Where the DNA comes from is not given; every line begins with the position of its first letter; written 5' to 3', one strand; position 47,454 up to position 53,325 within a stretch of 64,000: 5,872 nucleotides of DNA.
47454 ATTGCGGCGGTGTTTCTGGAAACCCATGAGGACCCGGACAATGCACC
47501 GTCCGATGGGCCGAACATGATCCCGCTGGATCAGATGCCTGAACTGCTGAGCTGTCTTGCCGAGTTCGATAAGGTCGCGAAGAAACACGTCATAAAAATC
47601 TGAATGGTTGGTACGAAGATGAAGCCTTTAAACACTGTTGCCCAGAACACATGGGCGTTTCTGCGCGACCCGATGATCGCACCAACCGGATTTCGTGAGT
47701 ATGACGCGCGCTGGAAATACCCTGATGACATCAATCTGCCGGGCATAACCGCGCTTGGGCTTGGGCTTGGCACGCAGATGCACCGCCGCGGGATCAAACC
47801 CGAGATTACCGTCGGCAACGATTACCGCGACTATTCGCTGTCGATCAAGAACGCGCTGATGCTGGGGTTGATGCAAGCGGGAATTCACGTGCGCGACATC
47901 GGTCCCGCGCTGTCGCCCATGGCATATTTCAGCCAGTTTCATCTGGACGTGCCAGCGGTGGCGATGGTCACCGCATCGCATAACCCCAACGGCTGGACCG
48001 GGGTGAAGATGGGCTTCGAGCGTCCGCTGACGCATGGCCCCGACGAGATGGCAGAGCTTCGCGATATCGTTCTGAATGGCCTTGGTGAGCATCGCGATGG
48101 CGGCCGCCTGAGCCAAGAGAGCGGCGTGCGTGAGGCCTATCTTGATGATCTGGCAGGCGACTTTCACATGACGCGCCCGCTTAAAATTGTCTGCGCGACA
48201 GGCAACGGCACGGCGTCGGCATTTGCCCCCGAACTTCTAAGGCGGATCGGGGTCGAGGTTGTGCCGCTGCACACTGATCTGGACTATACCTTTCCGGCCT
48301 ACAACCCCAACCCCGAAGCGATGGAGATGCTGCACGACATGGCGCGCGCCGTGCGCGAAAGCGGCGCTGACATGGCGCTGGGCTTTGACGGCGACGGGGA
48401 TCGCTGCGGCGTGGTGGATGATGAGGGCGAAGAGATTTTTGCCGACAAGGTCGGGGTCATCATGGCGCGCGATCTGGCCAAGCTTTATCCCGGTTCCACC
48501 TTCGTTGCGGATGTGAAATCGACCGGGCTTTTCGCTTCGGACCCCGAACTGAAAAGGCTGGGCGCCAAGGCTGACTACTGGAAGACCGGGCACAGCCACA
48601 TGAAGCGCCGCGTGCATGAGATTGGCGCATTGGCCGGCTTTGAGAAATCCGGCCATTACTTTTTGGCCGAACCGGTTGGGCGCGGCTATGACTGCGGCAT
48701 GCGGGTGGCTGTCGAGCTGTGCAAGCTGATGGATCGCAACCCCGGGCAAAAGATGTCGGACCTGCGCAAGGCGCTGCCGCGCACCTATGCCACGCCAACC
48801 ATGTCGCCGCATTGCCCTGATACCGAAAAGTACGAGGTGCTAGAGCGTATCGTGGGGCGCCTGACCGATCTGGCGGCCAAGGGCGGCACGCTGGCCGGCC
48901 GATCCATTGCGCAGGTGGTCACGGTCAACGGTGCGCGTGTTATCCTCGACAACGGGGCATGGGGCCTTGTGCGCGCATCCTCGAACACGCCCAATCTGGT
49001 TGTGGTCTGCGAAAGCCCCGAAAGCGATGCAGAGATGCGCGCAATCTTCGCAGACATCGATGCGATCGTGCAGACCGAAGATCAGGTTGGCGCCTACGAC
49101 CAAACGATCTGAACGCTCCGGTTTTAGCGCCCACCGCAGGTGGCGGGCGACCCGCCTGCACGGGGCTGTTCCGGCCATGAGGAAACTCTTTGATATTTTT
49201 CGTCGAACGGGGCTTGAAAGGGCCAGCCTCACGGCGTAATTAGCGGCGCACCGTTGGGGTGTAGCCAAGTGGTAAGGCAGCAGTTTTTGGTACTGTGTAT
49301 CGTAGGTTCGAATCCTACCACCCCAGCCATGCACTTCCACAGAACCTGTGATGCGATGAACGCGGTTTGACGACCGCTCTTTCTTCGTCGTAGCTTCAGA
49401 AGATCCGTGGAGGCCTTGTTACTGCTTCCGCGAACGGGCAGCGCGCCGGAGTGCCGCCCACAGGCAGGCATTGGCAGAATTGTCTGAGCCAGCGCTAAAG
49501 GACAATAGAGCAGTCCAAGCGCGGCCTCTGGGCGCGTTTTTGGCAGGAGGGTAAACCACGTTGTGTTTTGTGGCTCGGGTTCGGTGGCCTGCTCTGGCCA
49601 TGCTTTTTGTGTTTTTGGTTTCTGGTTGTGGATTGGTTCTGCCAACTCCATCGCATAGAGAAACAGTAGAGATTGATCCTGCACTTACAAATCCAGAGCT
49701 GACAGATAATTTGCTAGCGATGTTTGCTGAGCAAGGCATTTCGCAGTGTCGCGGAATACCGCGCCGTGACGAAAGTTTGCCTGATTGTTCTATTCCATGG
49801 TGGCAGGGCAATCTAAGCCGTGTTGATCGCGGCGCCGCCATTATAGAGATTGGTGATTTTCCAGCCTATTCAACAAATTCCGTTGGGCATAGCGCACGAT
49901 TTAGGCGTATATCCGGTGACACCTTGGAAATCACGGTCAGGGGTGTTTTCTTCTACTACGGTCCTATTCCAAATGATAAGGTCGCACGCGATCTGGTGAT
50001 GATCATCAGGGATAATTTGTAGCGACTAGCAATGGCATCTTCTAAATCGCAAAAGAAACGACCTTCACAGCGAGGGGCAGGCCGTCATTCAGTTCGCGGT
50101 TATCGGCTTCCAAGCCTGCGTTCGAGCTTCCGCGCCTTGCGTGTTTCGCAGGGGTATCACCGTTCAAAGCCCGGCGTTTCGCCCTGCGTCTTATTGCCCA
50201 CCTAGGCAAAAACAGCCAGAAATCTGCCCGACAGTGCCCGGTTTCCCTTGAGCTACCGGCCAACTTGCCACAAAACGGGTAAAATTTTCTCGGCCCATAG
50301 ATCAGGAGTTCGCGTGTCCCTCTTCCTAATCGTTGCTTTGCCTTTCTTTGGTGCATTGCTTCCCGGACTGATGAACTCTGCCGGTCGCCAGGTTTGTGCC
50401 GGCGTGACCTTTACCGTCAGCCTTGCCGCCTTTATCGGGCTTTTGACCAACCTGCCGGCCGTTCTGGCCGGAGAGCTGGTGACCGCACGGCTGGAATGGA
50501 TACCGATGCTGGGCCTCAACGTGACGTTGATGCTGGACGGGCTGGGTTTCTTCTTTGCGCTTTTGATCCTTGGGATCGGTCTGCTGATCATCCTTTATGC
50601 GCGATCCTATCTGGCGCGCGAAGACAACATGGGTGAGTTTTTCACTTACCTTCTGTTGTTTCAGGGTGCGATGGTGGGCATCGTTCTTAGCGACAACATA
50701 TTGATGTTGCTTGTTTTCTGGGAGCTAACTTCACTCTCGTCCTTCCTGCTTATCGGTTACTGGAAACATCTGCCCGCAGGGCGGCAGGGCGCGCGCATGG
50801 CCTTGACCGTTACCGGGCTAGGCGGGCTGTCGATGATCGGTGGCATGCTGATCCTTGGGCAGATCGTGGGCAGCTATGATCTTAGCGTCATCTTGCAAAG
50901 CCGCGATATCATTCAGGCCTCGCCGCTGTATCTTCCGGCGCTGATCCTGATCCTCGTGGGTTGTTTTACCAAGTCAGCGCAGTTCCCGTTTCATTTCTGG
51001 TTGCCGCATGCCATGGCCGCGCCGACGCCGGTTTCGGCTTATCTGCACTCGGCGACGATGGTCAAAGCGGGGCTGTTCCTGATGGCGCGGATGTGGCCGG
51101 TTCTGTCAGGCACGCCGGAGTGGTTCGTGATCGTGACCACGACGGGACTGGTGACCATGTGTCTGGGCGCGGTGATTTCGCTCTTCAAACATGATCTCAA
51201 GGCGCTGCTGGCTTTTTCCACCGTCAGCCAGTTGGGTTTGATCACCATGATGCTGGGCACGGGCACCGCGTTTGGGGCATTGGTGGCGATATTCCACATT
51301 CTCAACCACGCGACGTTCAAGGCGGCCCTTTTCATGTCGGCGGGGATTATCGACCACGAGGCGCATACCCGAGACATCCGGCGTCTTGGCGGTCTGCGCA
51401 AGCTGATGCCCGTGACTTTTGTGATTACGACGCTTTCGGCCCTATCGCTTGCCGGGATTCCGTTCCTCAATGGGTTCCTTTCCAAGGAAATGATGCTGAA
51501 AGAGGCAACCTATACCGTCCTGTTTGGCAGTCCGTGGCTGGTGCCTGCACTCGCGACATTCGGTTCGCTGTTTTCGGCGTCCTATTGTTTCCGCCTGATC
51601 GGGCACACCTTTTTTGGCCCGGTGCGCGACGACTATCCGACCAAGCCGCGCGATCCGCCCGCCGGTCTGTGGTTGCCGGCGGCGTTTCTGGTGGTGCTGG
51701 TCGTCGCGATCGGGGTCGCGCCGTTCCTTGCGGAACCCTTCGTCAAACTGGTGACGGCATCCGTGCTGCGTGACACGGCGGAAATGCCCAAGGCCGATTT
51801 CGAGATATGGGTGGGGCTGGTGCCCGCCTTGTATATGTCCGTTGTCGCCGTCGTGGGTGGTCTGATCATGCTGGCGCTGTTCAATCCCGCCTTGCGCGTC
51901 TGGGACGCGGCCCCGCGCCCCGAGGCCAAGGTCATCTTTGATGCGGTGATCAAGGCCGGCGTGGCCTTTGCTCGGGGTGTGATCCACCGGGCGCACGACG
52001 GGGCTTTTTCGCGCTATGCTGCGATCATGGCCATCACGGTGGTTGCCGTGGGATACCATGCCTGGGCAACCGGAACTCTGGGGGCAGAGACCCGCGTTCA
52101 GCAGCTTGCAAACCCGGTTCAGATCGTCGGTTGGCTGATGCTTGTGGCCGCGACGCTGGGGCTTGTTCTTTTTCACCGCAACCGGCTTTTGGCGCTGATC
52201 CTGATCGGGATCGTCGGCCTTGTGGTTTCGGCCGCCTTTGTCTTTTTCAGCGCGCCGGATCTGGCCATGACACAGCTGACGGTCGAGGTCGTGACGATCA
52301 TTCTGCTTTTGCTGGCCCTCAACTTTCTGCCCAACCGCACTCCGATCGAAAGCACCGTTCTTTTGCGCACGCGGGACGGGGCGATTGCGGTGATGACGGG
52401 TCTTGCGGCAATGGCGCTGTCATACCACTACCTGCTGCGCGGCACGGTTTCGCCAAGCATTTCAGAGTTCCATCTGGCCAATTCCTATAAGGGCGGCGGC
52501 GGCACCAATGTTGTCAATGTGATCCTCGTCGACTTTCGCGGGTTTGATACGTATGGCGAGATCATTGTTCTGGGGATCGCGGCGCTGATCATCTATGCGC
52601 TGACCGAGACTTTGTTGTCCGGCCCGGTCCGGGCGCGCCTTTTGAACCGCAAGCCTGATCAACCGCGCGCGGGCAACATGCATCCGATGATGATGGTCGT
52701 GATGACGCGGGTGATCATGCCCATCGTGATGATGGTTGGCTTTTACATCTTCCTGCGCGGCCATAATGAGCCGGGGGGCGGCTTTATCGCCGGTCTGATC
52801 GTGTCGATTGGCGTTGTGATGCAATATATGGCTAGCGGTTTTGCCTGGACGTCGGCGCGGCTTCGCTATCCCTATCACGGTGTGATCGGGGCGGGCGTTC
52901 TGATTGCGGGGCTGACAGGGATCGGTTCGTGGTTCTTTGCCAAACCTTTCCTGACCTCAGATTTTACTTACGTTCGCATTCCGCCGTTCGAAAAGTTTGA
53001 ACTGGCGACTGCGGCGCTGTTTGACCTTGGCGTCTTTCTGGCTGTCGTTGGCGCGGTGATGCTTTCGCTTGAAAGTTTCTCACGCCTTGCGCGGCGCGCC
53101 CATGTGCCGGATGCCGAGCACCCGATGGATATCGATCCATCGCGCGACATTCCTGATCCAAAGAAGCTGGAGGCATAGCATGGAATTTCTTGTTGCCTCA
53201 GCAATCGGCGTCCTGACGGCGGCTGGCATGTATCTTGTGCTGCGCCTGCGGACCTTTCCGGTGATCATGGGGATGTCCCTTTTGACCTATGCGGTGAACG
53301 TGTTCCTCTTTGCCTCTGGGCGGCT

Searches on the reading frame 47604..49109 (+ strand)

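Call 13: search_protein_families(library=pfam, proteins=[window:47604-49109:+], max_evalue=0.001)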
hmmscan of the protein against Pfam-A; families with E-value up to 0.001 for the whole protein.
window:47604-49109:+ (502 aa): 4 families
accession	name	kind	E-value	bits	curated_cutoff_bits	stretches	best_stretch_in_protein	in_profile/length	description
PF02879.22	PGM_PMM_II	-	1.2e-25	90.5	29.3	1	178-275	2-103/103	Phosphoglucomutase/phosphomannomutase, alpha/beta/alpha domain II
PF02878.22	PGM_PMM_I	-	5.2e-25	88.2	22.5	1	29-157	3-132/138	Phosphoglucomutase/phosphomannomutase, alpha/beta/alpha domain I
PF02880.22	PGM_PMM_III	-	2.6e-12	47.3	20.7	1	281-395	3-115/115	Phosphoglucomutase/phosphomannomutase, alpha/beta/alpha domain III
PF00408.26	PGM_PMM_IV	-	3e-07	30.8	23.1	1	436-487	19-67/68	Phosphoglucomutase/phosphomannomutase, C-terminal domain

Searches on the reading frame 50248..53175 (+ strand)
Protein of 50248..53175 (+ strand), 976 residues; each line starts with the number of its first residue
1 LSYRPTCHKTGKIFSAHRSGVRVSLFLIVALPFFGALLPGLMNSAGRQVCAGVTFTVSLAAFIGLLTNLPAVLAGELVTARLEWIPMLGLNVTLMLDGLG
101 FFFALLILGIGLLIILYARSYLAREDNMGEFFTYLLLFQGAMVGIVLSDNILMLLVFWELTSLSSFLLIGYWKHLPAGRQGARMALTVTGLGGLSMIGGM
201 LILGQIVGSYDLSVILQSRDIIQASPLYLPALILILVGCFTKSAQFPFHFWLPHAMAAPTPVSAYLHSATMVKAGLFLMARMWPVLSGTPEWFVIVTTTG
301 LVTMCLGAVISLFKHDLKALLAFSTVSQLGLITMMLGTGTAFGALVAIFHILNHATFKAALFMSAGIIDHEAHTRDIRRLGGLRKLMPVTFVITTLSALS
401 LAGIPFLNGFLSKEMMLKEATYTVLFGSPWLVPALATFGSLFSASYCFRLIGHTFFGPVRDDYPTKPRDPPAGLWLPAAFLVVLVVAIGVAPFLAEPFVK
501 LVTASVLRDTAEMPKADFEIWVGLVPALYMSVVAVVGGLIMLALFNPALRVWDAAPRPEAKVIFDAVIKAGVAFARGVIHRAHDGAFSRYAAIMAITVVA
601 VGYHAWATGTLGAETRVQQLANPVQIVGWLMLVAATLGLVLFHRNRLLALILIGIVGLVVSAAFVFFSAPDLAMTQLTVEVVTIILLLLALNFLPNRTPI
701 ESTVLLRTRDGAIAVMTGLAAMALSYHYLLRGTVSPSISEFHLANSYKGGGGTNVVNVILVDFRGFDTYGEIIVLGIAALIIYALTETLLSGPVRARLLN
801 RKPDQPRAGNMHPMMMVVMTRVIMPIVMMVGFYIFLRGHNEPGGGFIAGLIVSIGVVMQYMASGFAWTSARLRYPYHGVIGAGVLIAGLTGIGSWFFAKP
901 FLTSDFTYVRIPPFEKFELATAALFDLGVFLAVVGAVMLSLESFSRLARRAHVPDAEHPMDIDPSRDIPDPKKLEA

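Call 13: search_protein_families(library=pfam, proteins=[window:50248-53175:+], max_evalue=0.001)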
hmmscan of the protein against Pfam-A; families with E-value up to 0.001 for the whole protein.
window:50248-53175:+ (976 aa): 5 families
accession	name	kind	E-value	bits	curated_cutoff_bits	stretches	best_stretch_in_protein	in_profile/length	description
PF00361.26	Proton_antipo_M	-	4.3e-62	210.4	21.5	1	148-421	1-276/294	NADH:quinone oxidoreductase/Mrp antiporter, TM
PF04039.18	MnhB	-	1.2e-36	126.1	22.5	1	816-938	2-126/127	Domain related to MnhB subunit of Na+/H+ antiporter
PF20501.3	MbhE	-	4.1e-25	88.1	27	1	707-786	3-81/98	MBH, subunit E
PF13244.11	MbhD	-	3.7e-19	69.1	27.2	1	632-695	2-66/67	MBH, subunit D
PF00662.26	Proton_antipo_N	-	2.6e-08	34.1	24.5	1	84-132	1-51/51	NADH-Ubiquinone oxidoreductase (complex I), chain 5 N-terminus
